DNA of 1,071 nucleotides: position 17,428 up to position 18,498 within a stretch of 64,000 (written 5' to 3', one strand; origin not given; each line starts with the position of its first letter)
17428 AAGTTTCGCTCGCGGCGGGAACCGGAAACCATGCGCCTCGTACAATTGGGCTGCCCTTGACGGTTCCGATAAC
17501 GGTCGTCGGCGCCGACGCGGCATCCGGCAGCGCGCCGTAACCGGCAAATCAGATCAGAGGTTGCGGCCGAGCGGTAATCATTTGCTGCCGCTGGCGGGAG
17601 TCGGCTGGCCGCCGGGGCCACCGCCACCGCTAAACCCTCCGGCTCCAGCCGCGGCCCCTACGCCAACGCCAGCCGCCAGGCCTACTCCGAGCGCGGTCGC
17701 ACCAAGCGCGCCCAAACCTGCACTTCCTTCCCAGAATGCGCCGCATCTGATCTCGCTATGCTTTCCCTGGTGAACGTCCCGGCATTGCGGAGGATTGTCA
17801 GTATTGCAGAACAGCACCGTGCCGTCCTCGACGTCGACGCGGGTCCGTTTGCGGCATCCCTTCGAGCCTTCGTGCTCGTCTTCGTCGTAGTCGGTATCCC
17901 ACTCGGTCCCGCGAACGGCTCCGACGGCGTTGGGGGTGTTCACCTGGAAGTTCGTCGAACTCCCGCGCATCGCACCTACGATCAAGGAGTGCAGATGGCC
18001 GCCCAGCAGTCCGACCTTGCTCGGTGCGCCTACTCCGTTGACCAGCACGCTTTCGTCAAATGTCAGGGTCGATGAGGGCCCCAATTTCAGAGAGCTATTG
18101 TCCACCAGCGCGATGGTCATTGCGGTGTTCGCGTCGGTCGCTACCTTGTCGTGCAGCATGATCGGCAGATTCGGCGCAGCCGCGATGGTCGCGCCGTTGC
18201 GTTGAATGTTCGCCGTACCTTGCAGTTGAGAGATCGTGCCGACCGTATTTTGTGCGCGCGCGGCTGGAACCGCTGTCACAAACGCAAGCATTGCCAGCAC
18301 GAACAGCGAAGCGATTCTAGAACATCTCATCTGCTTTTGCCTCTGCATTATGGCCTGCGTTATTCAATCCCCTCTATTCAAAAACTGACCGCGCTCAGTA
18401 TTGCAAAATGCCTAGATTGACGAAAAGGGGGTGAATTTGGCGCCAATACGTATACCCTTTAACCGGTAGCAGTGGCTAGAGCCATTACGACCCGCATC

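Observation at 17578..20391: Two secreted proteins share a C-terminal module (Cys, then Gly/Ala hydrophobic stretch, then 'FSGGGG..TP' tail) resembling an undescribed sorting signal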

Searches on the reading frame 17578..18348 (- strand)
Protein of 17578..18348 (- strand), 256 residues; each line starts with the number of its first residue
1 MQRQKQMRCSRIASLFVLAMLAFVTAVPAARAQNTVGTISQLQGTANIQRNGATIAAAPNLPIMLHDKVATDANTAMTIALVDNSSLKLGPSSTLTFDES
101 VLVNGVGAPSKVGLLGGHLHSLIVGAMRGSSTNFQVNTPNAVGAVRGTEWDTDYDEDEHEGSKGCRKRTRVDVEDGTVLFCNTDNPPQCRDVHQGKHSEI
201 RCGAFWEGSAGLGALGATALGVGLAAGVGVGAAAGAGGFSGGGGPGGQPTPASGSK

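Call 3: search_protein_families(library=ncbifam, proteins=[window:17578-18348:-], max_evalue=10)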
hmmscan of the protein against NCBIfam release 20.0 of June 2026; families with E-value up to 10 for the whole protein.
window:17578-18348:- (256 aa): 3 families
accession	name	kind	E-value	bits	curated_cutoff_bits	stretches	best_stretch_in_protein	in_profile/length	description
NF047849.1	Lsa33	exception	1.7e-10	40.6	420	1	11-197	3-181/310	surface adhesin Lsa33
NF033165.1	lipo_LipL45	exception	9.6e-07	28.1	350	1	65-153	69-155/391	lipoprotein LipL45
NF047876.1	Lsa19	exception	0.11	12.3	250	1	130-161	94-125/182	adhesin Lsa19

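Call 4: search_protein_families(library=pfam, proteins=[window:17578-18348:-], max_evalue=10)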
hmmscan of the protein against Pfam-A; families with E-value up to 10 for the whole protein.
window:17578-18348:- (256 aa): 1 family
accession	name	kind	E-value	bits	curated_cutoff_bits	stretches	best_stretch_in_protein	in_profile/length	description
PF04773.18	FecR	-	2.2e-09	38.1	24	1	67-178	1-96/97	FecR protein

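Call 7: find_encoding_contigs(protein=window:17578-18348:-, flank=10000, max_places=6)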
Protein window:17578-18348:- (256 aa): no gene with exactly this product is on record in the collection.

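Call 11: find_homologous_proteins(query=window:17578-18348:-, max_evalue=0.001)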
Query window:17578-18348:- (256 aa): 284 proteins with E <= 0.001 among 8000 candidates; the best 120 are listed.
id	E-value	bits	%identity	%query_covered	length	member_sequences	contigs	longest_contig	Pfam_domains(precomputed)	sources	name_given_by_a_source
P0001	1.5e-159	547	100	98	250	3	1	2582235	PF04773.19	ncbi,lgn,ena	-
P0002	7.6e-147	506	91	98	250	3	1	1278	PF04773.19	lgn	-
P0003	8.3e-147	505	92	100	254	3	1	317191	PF04773.19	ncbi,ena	-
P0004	1.1e-145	502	89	100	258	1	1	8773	PF04773.19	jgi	jgi:hypothetical protein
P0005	2.3e-140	484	87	100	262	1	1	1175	PF04773.19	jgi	-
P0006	2.4e-140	484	89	85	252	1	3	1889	PF04773.19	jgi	jgi:hypothetical protein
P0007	8.7e-122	423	77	98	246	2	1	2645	PF04773.19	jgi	jgi:hypothetical protein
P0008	2.9e-119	415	74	100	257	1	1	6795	PF04773.19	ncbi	-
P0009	3.2e-116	405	74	100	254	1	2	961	PF04773.19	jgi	-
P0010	6.8e-116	404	71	100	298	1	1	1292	PF04773.19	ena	-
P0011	1.9e-115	403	73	79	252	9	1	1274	PF04773.19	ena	-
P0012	6.6e-113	394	71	79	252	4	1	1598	PF04773.19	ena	-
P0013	1.2e-112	394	75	80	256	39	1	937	PF04773.19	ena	-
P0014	1.2e-112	393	71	81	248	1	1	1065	PF04773.19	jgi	jgi:hypothetical protein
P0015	3.8e-112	392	77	78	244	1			PF04773.19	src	-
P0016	4.0e-112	392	71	80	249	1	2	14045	PF04773.19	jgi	jgi:FecR protein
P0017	7.5e-112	391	73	79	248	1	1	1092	PF04773.19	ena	-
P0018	8.9e-112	391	72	79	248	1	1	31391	PF04773.19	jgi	jgi:hypothetical protein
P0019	1.3e-111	390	72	79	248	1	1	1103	PF04773.19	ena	-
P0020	1.3e-111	390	70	81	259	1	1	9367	PF04773.19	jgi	jgi:FecR protein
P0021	1.6e-111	390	72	79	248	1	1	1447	PF04773.19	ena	-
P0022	1.9e-111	390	74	84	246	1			PF04773.19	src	-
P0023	2.3e-111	389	72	79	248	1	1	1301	PF04773.19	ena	-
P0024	3.5e-111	389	75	80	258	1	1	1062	PF04773.19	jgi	jgi:hypothetical protein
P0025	5.8e-111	388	69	87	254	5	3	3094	PF04773.19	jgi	jgi:FecR-like protein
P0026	1.1e-110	387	70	98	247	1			PF04773.19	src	-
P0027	1.2e-110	387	73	79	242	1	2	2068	PF04773.19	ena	-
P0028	1.7e-110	386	72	79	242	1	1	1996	PF04773.19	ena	-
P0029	1.7e-110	386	70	81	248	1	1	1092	PF04773.19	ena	-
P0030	1.7e-110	386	76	79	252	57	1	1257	PF04773.19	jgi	jgi:hypothetical protein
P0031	2.3e-110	386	72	79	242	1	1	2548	PF04773.19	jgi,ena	jgi:hypothetical protein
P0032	3.2e-110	386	72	79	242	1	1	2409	PF04773.19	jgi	-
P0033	5.3e-110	385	72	79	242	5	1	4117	PF04773.19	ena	-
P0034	7.9e-110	384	74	82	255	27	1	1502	PF04773.19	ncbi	-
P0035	2.2e-109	383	76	78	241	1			PF04773.19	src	-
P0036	3.6e-109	382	70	80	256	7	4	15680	PF04773.19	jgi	jgi:hypothetical protein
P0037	5.3e-109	382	70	81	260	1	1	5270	PF04773.19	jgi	jgi:FecR protein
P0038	5.5e-109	382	77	78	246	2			PF04773.19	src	-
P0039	8.8e-109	381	70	81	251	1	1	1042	PF04773.19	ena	-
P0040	3.8e-108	379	75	80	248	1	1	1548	PF04773.19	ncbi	-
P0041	2.7e-107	376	73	93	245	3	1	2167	PF04773.19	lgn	-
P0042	3.2e-107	376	69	98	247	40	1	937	PF04773.19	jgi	jgi:hypothetical protein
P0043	3.2e-107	376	69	85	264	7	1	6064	PF04773.19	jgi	jgi:hypothetical protein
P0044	4.6e-107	375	70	86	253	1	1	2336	PF04773.19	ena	-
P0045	5.2e-107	375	68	88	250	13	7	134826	PF04773.19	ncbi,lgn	ncbi:MAG: FecR family protein [Candidatus Binatus sp.]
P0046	8.5e-107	374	72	75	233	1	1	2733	PF04773.19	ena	-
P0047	1.0e-106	374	75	77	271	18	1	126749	PF04773.19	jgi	jgi:hypothetical protein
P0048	1.1e-106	374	71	79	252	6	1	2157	PF04773.19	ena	-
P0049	1.3e-106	374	75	78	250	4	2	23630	PF04773.19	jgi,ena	jgi:hypothetical protein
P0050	1.6e-106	373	72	75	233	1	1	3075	PF04773.19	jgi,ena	jgi:hypothetical protein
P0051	2.4e-106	373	71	82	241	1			PF04773.19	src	-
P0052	4.6e-106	372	70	84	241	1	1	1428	PF04773.19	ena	-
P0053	6.0e-106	372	62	100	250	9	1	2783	PF04773.19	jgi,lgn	-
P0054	1.1e-105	371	69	79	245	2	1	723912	PF04773.19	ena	-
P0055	1.3e-105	371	74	80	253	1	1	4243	PF04773.19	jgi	jgi:ferric-dicitrate binding protein FerR (iron transport regulator)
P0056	1.9e-105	370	73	78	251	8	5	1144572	PF04773.19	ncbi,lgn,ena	ncbi:MAG: FecR family protein [Candidatus Binatus sp.]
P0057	2.8e-105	369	70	77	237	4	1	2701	PF04773.19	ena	-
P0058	3.8e-105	369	62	98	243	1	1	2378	PF04773.19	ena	-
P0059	4.6e-105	369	69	79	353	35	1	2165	PF04773.19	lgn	-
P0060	7.5e-105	368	67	88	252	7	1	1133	PF04773.19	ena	-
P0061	7.6e-105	368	67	85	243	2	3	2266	PF04773.19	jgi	jgi:hypothetical protein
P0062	1.1e-104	367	69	78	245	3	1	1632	PF04773.19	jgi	jgi:hypothetical protein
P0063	2.3e-104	366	71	75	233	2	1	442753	PF04773.19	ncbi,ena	-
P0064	2.4e-104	366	68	81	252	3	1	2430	PF04773.19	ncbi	-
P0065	2.7e-104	366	61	98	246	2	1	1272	PF04773.19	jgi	-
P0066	4.3e-104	366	69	79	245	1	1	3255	PF04773.19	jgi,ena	-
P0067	4.4e-104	366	76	78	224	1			PF04773.19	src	-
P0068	5.1e-104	365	74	82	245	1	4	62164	PF04773.19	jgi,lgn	jgi:hypothetical protein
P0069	9.0e-104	364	67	100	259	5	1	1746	PF04773.19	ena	-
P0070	9.4e-104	364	68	79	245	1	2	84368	PF04773.19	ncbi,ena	-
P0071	9.5e-104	364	68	79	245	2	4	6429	PF04773.19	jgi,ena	jgi:hypothetical protein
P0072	1.0e-103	364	63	89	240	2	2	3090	PF04773.19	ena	-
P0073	1.8e-103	364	69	83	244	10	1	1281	PF04773.19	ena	-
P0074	2.6e-103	363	67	98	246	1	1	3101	PF04773.19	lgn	-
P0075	4.3e-103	362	66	100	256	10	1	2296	PF04773.19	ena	-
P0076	8.9e-103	361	69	83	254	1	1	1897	PF04773.19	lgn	-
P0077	2.7e-102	360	67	83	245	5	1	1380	PF04773.19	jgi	jgi:ferric-dicitrate binding protein FerR (iron transport regulator)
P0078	5.4e-102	359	67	95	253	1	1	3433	PF04773.19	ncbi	ncbi:MAG: FecR family protein [Candidatus Binatus sp.]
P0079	1.5e-101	357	66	94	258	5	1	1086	PF04773.19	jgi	jgi:FecR-like protein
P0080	2.4e-101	357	70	70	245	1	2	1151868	PF04773.19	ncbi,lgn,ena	-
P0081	4.9e-101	356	69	93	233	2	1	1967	PF04773.19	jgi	-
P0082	5.8e-101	355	69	79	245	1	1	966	PF04773.19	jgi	jgi:hypothetical protein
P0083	3.1e-100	353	68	82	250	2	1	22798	PF04773.19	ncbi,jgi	-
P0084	1.7e-99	350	67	85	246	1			PF04773.19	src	-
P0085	2.2e-99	350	72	73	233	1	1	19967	PF04773.19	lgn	-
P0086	1.0e-98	348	68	79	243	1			PF04773.19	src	-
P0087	1.6e-98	347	64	85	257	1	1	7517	PF04773.19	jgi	jgi:FecR protein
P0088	1.3e-97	344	64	81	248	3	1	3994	PF04773.19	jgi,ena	jgi:hypothetical protein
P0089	1.8e-97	344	69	69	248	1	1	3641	PF04773.19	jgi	jgi:hypothetical protein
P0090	7.4e-97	342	67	83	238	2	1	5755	PF04773.19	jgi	jgi:hypothetical protein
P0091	4.4e-96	339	64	86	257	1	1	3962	PF04773.19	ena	-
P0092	9.0e-96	338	65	79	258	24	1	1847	PF04773.19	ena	-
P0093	1.3e-94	335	63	95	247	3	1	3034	PF04773.19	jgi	jgi:hypothetical protein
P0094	9.9e-94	332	65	78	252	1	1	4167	PF04773.19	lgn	-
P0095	2.0e-93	331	65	91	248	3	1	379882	PF04773.19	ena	-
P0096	3.1e-93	330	65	78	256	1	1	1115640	PF04773.19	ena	-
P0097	3.4e-93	330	63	88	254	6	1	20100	PF04773.19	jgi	jgi:FecR-like protein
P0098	4.9e-93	329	62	88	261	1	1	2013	PF04773.19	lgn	-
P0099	1.0e-92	328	63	87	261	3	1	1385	PF04773.19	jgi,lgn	jgi:hypothetical protein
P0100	4.2e-92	326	65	83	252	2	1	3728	PF04773.19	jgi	-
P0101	5.7e-92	326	64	83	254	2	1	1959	PF04773.19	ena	-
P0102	5.9e-92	326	65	84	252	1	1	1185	PF04773.19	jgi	-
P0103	1.3e-91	325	65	80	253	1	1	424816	PF04773.19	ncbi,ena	-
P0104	3.9e-91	323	66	73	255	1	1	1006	PF04773.19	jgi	-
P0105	5.7e-91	323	62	79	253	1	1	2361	PF04773.19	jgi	jgi:FecR protein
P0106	8.2e-91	322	71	74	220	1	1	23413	PF04773.19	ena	-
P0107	1.1e-90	322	61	88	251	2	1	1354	PF04773.19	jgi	jgi:FecR-like protein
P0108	2.6e-90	320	70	77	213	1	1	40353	PF04773.19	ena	-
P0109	1.1e-89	318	64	78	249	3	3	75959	PF04773.19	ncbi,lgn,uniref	ncbi:MAG: FecR family protein [Candidatus Binatus sp.]|uniref:FecR family protein n=1 Tax=Candidatus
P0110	1.7e-89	318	61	85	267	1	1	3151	PF04773.19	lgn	-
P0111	2.0e-89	317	65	78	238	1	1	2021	PF04773.19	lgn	-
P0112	4.0e-89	317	61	78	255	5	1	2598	PF04773.19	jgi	jgi:hypothetical protein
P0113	4.4e-89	316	61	78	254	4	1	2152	PF04773.19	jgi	jgi:hypothetical protein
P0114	9.3e-89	315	62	93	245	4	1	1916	PF04773.19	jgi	-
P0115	1.1e-88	315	64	80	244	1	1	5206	PF04773.19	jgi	jgi:hypothetical protein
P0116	4.8e-88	313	62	80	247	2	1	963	PF04773.19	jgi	jgi:hypothetical protein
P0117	8.2e-88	312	64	83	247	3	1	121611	PF04773.19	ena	-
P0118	9.5e-88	312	59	84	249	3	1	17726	PF04773.19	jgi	jgi:hypothetical protein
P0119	2.2e-87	311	61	80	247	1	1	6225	PF04773.19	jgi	jgi:hypothetical protein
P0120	3.5e-87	310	61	78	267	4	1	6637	PF04773.19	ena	-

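Call 14: find_encoding_contigs(protein=P0001, flank=10000, max_places=3)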
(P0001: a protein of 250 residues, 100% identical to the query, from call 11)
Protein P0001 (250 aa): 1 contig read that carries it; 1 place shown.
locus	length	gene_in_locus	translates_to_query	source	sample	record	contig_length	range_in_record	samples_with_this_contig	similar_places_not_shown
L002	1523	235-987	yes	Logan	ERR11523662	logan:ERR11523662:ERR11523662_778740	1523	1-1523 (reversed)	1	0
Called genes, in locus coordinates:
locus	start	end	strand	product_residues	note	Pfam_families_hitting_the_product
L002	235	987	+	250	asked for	PF04773:FecR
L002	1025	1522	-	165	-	?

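Call 24: find_encoding_contigs(protein=P0056, flank=10000, max_places=3)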
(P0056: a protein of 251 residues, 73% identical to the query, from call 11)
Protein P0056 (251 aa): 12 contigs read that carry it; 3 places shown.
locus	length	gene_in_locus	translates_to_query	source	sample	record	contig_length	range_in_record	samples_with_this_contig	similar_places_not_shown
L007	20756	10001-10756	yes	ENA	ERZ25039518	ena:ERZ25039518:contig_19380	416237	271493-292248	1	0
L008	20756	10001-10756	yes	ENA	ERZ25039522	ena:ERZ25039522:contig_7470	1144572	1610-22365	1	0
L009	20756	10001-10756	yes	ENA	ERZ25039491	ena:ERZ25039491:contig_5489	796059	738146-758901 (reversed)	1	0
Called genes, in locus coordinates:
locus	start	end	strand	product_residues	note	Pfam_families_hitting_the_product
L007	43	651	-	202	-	-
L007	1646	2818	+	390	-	PF14907:NTP_transf_5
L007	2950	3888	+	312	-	-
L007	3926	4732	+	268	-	-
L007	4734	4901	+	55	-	-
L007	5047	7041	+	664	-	-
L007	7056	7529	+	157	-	-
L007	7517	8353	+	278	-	PF27840:ScmC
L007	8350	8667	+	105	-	PF05402:PqqD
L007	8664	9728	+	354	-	PF04055:Radical_SAM, PF13186:SPASM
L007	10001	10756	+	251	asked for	PF04773:FecR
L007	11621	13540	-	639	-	-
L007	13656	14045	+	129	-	PF00903:Glyoxalase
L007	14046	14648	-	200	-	-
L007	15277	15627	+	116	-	PF03960:ArsC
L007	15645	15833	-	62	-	PF00830:Ribosomal_L28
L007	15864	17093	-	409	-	-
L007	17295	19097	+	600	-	PF13589:HATPase_c_3, PF01119:DNA_mis_repair, PF08676:MutL_C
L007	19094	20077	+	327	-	PF01745:IPT (faint), PF01715:IPPT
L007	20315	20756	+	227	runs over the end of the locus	PF01039:Carboxyl_trans, PF03255:ACCA, PF00378:ECH_1 (weak)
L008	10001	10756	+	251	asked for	PF04773:FecR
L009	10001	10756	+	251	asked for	PF04773:FecR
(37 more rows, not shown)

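Call 34: find_encoding_contigs(protein=P0047, flank=10000, max_places=2)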
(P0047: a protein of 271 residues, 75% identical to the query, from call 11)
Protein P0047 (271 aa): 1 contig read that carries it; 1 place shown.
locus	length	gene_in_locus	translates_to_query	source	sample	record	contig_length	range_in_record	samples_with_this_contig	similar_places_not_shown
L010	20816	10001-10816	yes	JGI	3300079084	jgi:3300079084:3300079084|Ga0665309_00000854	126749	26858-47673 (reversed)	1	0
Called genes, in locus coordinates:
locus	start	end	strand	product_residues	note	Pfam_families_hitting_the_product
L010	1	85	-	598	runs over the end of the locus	PF13522:GATase_6, PF13537:GATase_7, PF00733:Asn_synthase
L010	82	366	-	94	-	PF05402:PqqD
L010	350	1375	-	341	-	PF07475:Hpr_kinase_C (weak)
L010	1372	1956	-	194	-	PF13471:Transglut_core3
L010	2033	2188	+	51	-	-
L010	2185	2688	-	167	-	-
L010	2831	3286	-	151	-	-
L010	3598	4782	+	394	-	PF14907:NTP_transf_5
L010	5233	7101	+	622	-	-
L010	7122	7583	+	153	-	-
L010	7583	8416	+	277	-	PF27840:ScmC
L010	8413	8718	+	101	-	PF05402:PqqD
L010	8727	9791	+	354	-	PF04055:Radical_SAM, PF13186:SPASM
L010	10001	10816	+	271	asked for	PF04773:FecR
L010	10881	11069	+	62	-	-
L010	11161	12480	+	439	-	PF00561:Abhydrolase_1, PF12146:Hydrolase_4, PF12697:Abhydrolase_6, PF00211:Guanylate_cyc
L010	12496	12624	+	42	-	-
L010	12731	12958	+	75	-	-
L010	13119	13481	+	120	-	PF03795:YCII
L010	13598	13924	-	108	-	-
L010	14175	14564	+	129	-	PF00903:Glyoxalase, PF18029:Glyoxalase_6 (weak)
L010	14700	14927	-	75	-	PF13560:HTH_31, PF01381:HTH_3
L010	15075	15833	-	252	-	-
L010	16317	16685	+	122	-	-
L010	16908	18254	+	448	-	PF02397:Bac_transf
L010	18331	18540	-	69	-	PF12728:HTH_17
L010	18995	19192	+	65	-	-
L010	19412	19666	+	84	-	PF12728:HTH_17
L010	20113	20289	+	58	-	-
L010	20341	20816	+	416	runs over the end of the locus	PF13439:Glyco_transf_4 (weak), PF00534:Glycos_transf_1, PF13692:Glyco_trans_1_4, PF13524:Glyco_trans_1_2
